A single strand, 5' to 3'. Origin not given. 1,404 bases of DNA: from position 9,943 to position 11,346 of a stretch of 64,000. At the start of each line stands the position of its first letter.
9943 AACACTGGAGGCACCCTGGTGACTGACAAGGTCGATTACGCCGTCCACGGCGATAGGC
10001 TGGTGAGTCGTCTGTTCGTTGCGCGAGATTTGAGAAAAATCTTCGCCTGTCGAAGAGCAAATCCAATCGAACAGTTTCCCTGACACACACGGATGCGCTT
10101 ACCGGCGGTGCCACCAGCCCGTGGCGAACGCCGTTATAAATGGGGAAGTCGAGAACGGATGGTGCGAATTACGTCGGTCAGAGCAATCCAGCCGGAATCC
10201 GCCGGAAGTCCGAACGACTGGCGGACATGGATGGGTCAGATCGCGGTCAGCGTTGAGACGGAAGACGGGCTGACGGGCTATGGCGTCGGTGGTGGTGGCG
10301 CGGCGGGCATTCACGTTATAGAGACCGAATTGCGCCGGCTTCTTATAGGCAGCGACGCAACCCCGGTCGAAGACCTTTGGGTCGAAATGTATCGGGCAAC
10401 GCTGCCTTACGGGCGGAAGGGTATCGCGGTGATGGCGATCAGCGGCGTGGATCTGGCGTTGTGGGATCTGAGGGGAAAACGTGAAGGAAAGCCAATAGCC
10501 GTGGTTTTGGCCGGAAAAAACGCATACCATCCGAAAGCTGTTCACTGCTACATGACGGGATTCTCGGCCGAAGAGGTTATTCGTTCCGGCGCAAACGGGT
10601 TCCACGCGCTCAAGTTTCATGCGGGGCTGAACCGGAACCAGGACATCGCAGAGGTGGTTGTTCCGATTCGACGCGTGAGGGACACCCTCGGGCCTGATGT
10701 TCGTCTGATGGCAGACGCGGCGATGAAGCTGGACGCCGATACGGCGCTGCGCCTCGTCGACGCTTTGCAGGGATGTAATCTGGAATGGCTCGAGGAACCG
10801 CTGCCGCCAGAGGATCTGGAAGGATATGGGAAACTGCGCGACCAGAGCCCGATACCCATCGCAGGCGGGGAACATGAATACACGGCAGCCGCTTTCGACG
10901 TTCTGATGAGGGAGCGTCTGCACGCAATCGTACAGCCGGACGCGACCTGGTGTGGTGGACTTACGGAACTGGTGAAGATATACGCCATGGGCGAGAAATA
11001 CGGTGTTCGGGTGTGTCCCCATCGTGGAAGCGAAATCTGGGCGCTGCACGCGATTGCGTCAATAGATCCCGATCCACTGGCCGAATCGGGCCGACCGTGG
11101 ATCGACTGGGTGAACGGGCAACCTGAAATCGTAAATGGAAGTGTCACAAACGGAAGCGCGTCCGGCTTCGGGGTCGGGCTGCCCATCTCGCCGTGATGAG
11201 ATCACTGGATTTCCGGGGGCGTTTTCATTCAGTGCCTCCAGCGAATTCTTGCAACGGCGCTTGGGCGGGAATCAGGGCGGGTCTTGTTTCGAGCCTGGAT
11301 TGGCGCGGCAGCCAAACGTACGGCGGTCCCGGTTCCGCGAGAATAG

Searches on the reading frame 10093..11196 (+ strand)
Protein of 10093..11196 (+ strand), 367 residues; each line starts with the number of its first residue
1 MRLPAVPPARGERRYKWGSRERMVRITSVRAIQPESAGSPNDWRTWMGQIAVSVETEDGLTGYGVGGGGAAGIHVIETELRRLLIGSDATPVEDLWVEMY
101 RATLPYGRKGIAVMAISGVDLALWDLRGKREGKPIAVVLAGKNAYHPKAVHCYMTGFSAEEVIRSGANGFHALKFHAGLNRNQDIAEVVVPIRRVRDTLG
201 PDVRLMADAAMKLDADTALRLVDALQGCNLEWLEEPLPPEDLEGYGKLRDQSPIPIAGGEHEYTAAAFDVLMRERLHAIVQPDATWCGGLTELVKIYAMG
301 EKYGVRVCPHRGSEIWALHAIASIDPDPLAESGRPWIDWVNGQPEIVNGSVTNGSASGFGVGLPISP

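Call 88: search_protein_families(library=pfam, proteins=[window:10093-11196:+], max_evalue=0.0001)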
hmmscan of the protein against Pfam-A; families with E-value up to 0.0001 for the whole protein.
window:10093-11196:+ (367 aa): 2 families
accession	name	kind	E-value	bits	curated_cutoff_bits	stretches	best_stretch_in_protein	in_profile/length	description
PF13378.12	MR_MLE_C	-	1.2e-47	162.9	29.4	1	166-362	10-214/219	Enolase C-terminal domain-like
PF02746.21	MR_MLE_N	-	2.1e-16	60.6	22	1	50-137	29-114/117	Mandelate racemase / muconate lactonizing enzyme, N-terminal domain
